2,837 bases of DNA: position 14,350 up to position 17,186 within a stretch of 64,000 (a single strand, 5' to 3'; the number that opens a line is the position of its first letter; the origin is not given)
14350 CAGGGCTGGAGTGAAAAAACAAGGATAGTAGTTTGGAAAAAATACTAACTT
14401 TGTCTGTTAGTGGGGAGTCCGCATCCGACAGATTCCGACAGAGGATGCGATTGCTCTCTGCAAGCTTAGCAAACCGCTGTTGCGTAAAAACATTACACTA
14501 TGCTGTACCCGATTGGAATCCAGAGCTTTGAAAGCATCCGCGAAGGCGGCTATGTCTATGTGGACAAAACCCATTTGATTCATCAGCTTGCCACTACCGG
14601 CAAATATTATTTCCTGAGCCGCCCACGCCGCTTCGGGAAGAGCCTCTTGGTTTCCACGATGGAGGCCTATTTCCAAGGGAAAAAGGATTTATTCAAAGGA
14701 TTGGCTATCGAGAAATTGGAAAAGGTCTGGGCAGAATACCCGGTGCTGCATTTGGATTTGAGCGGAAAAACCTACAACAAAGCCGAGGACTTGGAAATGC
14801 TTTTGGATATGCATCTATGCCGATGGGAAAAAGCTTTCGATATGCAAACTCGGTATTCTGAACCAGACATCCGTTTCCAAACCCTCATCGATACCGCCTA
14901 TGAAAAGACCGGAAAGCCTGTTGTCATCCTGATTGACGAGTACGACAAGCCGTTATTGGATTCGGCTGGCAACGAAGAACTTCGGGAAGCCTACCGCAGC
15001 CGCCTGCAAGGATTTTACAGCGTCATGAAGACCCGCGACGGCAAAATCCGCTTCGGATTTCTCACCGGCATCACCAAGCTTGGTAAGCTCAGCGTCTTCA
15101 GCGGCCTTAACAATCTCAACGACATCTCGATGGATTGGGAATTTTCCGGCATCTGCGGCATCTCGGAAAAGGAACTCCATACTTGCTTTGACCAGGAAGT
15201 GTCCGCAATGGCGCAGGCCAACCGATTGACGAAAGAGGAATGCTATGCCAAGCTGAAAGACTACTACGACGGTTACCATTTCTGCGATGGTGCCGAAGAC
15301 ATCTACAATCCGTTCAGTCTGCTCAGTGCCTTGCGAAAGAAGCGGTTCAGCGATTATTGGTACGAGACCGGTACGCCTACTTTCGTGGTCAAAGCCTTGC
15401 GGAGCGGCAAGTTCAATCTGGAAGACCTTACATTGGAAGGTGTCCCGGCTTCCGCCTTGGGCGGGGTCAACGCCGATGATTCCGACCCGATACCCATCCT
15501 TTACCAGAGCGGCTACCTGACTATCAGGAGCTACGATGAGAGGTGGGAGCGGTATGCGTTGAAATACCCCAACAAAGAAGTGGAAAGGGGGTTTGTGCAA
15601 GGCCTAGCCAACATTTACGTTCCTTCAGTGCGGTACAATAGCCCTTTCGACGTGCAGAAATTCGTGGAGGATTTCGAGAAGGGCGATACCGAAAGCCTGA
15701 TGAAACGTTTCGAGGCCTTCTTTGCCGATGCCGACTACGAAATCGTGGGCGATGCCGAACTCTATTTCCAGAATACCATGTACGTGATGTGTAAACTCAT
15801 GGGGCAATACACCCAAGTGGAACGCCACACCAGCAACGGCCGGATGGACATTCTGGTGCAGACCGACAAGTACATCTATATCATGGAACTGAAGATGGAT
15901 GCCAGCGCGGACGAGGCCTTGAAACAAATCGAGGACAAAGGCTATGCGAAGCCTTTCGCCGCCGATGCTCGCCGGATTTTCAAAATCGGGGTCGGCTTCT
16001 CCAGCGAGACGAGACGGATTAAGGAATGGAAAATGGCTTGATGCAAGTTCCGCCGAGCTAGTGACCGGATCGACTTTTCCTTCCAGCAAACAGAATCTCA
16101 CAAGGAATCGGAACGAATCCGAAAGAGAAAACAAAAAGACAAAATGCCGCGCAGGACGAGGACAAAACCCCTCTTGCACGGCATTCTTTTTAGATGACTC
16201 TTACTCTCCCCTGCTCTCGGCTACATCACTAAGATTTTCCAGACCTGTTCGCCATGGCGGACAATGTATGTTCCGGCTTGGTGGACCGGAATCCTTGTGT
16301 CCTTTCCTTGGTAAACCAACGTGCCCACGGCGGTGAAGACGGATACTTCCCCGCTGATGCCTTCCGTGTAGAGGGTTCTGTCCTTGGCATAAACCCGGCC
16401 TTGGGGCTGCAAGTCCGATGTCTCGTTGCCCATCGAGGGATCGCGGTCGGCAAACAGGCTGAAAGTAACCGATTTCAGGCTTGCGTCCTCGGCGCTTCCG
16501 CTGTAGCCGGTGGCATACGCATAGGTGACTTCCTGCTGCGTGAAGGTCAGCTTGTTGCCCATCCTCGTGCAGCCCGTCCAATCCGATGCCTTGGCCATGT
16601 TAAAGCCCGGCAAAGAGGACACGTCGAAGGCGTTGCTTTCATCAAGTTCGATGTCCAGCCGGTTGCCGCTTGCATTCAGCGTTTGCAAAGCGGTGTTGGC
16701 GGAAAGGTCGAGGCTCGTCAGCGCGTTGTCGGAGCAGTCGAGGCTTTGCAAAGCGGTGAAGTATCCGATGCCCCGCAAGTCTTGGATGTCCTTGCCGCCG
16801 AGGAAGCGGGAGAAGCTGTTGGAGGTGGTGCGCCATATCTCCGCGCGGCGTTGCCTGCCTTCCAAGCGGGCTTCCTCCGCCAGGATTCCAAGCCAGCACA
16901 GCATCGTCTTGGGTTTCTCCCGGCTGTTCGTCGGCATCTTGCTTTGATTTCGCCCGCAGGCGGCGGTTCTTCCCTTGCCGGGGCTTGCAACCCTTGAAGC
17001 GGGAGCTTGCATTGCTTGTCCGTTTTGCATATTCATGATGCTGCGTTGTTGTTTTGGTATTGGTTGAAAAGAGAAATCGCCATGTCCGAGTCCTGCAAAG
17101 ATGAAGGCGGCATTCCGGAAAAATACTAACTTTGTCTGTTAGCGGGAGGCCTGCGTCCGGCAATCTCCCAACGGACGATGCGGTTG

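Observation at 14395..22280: Tandem array of four equal-length ATPase + PD-(D/E)XK nuclease paralogs with an exact 1732-bp period and patchwork identity (conserved ends, diversified centre)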

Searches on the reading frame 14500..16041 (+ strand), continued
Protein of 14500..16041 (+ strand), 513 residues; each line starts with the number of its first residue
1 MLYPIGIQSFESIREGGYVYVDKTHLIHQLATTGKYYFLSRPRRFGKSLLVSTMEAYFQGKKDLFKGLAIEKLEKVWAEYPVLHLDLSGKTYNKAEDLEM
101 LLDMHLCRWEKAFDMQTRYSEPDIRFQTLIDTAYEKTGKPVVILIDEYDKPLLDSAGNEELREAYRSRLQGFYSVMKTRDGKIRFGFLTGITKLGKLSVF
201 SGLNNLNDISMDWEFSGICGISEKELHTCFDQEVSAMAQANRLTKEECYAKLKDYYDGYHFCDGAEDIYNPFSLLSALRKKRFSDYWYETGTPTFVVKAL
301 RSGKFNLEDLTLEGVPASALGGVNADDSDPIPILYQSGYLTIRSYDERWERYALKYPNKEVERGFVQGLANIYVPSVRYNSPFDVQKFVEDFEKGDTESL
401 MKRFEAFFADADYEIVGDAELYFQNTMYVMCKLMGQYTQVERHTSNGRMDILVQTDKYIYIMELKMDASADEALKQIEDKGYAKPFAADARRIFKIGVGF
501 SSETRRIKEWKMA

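Call 68: search_dna_similar(query=window:14500-16038:+, collection=phages, mode=protein, max_evalue=0.001, max_rows=15)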
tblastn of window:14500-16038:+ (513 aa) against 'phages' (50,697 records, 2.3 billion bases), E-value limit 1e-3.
Records with a match: 35; places in all: 37; records where one place covers at least 80% of the query: 20.
Best place of each record, by identity: <60% 35.
By first word of the organism name: Bacteriophage 35.
By host as written in the record: - 35.
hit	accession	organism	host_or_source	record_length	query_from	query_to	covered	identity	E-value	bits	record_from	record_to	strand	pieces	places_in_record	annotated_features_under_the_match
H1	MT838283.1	Bacteriophage sp.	human fecal samples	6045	2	510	99%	51.7%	0e+0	574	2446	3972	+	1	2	record has no annotation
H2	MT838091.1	Bacteriophage sp.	human fecal samples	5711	2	510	99%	49.9%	1e-128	572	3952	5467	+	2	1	record has no annotation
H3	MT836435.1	Bacteriophage sp.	human fecal samples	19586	3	512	99%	47.1%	1e-152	488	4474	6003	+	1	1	record has no annotation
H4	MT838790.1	Bacteriophage sp.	human fecal samples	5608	1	512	85%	55.3%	2e-135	512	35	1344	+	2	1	record has no annotation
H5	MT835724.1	Bacteriophage sp.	human fecal samples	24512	1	512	100%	46.4%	1e-141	456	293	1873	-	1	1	record has no annotation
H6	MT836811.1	Bacteriophage sp.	human fecal samples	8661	3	510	99%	46.1%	7e-151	482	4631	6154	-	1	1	record has no annotation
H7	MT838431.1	Bacteriophage sp.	human fecal samples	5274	4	510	99%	45.2%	3e-149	472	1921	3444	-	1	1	record has no annotation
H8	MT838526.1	Bacteriophage sp.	human fecal samples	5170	4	510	99%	40.3%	6e-119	389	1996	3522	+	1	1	record has no annotation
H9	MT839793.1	Bacteriophage sp.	human fecal samples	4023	4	511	99%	40.2%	1e-107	353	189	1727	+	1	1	record has no annotation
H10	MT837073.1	Bacteriophage sp.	human fecal samples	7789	4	513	98%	37.8%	1e-81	329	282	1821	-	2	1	record has no annotation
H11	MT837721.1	Bacteriophage sp.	human fecal samples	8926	1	370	72%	50.3%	3e-117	385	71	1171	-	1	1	record has no annotation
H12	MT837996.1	Bacteriophage sp.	human fecal samples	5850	125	510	75%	46.6%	9e-114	375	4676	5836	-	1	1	record has no annotation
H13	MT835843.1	Bacteriophage sp.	human fecal samples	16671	4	507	98%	28.3%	4e-37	152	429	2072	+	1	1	record has no annotation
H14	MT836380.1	Bacteriophage sp.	human fecal samples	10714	4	507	98%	26.5%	5e-22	106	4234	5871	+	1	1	record has no annotation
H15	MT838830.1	Bacteriophage sp.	human fecal samples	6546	4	501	97%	26.7%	2e-24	113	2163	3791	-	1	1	record has no annotation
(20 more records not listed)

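Call 69: search_dna_similar(query=window:14500-16038:+, collection=plasmids, mode=protein, max_evalue=0.001, max_rows=20)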
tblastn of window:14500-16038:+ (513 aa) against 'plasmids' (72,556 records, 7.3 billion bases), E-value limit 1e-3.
Records with a match: 72; places in all: 119; records where one place covers at least 80% of the query: 51.
Best place of each record, by identity: 80-90% 1; 60-80% 1; <60% 70.
By first word of the organism name: Persicobacter 12; Bacteroides 11; Moraxella 8; Parabacteroides 6; Sphaerotilus 3; Cetobacterium 3; Phocaeicola 3; Azotobacter 2; Candidatus 2; Clostridioides 2; and 17 more.
By predicted mobility (MOB-suite, as given by PLSDB): non-mobilizable 61; mobilizable 8; conjugative 3.
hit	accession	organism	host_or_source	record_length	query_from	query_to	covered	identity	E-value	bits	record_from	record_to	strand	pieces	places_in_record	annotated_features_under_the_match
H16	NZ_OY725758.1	Parabacteroides distasonis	-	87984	2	510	99%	53.2%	0e+0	578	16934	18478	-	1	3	ATP-binding protein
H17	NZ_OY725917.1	Bacteroides finegoldii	-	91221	2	510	99%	51.5%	4e-180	568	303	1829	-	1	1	ATP-binding protein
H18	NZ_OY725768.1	Parabacteroides distasonis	-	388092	2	510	99%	49.3%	1e-172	547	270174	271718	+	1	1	ATP-binding protein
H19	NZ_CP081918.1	Bacteroides ovatus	Homo sapiens,blood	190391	3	510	99%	45.7%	4e-148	476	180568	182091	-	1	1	ATP-binding protein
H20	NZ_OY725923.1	Bacteroides finegoldii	-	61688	2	512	100%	42.9%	2e-130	425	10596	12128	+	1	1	ATP-binding protein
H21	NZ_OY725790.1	Parabacteroides distasonis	-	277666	2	510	99%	39.2%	7e-113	374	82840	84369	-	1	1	ATP-binding protein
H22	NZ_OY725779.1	Parabacteroides distasonis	-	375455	4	373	72%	52.4%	6e-121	398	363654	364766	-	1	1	none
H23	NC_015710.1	Simkania negevensis Z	-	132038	4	511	99%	36.7%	7e-99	334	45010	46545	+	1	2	ATP-binding protein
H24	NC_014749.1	Calditerrivibrio nitroreducens DSM 19672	terrestrial hot spring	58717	4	507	98%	36.6%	7e-81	282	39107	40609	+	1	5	ATP-binding protein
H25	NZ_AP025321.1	Fulvitalea axinellae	-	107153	1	511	100%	36.0%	6e-101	340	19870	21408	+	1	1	AAA family ATPase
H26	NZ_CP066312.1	Azotobacter chroococcum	single,soil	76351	4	507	98%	36.3%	5e-89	305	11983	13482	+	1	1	ATP-binding protein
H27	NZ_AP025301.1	Persicobacter psychrovividus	-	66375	4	511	99%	35.8%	1e-84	293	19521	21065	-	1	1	ATP-binding protein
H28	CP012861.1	Persicobacter sp. JZB09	cell culture,soil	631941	4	507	98%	36.1%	4e-84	291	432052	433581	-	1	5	record has no annotation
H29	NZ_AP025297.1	Persicobacter psychrovividus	-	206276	4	511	99%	35.6%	4e-83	288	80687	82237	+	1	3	AAA family ATPase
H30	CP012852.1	Persicobacter sp. JZB09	cell culture,soil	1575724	4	513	99%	35.2%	3e-87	300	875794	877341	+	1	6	none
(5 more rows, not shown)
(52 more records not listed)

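Call 70: search_protein_representatives(protein=window:14500-16038:+)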
Query: 513 residues. Proteins with E-value up to 0.001 (for the whole library): 19450; up to 1e-10: 10514; up to 1e-30: 2940. The best 150 are listed.
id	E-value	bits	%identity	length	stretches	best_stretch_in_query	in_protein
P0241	1.2e-150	518.9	47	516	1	1-509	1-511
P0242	8.6e-150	516.1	46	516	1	3-510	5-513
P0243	5.5e-149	513.5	47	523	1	3-511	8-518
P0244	6.6e-147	506.6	46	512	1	1-510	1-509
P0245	1.3e-146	505.7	47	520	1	2-513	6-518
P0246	2.3e-145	501.5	48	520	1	1-510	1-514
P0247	6.3e-145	500.1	46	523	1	2-511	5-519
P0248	1.9e-141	488.6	47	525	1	3-511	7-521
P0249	2.3e-141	488.3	44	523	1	2-511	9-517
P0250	9.6e-140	483.0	46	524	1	2-507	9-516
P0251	5.3e-138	477.2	47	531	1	3-512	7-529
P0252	8.5e-138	476.5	46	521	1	3-511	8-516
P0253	1.0e-137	476.3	46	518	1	3-512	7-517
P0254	1.2e-137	476.0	50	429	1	86-512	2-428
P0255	1.9e-137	475.4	45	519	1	3-513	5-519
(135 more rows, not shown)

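Call 78: search_protein_families(library=padloc, proteins=[window:14500-16038:+], max_evalue=10)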
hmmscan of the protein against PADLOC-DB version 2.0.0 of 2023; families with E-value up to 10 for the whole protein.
window:14500-16038:+ (513 aa): 2 families
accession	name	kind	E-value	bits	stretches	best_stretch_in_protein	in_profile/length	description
PDLC04980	PDC-S26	-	0.012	13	1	441-470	100-130/389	-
PDLC03853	LmuA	-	0.027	11.2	1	426-468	528-573/655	-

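Call 79: search_protein_families(library=phrogs, proteins=[window:14500-16038:+], max_evalue=0.01)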
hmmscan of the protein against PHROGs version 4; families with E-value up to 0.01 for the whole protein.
window:14500-16038:+ (513 aa): 0 families

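Call 84: find_encoding_contigs(protein=P0105, flank=10000, max_places=4)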
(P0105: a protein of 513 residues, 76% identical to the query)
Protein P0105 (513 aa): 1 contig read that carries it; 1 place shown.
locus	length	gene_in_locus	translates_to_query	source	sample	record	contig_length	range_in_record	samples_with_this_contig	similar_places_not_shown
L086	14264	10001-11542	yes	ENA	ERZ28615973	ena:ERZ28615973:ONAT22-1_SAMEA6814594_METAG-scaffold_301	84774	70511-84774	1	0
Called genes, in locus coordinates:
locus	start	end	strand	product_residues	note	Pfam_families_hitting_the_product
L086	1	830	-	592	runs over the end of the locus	PF02874:ATP-synt_ab_N, PF16886:ATP-synt_ab_Xtn, PF00006:ATP-synt_ab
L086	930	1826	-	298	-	PF10962:DUF2764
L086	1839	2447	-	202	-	PF00430:ATP-synt_B (weak)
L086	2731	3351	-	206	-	PF01914:MarC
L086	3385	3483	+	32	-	-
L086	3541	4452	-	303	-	PF01515:PTA_PTB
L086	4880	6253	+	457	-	PF01554:MatE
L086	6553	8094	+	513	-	PF09820:AAA-ATPase_like, PF08011:PDDEXK_9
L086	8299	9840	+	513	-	PF09820:AAA-ATPase_like, PF08011:PDDEXK_9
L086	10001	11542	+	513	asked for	PF09820:AAA-ATPase_like, PF08011:PDDEXK_9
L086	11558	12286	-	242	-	PF00483:NTP_transferase, PF12804:NTP_transf_3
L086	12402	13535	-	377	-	PF07075:NamZ_N, PF20732:NamZ_C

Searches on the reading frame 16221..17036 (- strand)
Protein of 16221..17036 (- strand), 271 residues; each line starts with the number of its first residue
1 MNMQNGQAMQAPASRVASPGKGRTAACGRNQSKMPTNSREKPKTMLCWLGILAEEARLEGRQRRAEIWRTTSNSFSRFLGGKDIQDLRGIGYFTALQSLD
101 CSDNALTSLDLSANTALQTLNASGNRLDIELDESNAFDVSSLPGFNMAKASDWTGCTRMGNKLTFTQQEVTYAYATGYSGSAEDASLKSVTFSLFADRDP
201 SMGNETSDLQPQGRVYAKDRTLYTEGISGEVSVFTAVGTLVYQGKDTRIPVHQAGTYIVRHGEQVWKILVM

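Call 4: search_protein_families(library=pfam, proteins=[window:16221-17036:-], max_evalue=0.01)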
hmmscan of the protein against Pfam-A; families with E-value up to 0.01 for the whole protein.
window:16221-17036:- (271 aa): 1 family
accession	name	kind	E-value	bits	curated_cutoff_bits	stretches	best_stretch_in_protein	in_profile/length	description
PF12799.13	LRR_4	-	7.1e-06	26.6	27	1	94-130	1-40/44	Leucine Rich repeats (2 copies)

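Call 9: search_protein_families(library=padloc, proteins=[window:16221-17036:-], max_evalue=0.01)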
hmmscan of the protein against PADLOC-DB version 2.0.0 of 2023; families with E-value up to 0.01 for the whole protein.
window:16221-17036:- (271 aa): 0 families

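Call 10: search_protein_families(library=ncbifam, proteins=[window:16221-17036:-], max_evalue=0.01)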
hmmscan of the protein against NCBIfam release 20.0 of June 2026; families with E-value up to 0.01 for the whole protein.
window:16221-17036:- (271 aa): 1 family
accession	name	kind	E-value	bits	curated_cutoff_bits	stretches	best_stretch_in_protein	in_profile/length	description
NF033187.0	internalin_J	exception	0.00038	18.9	1700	1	83-128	104-149/846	class 1 internalin InlJ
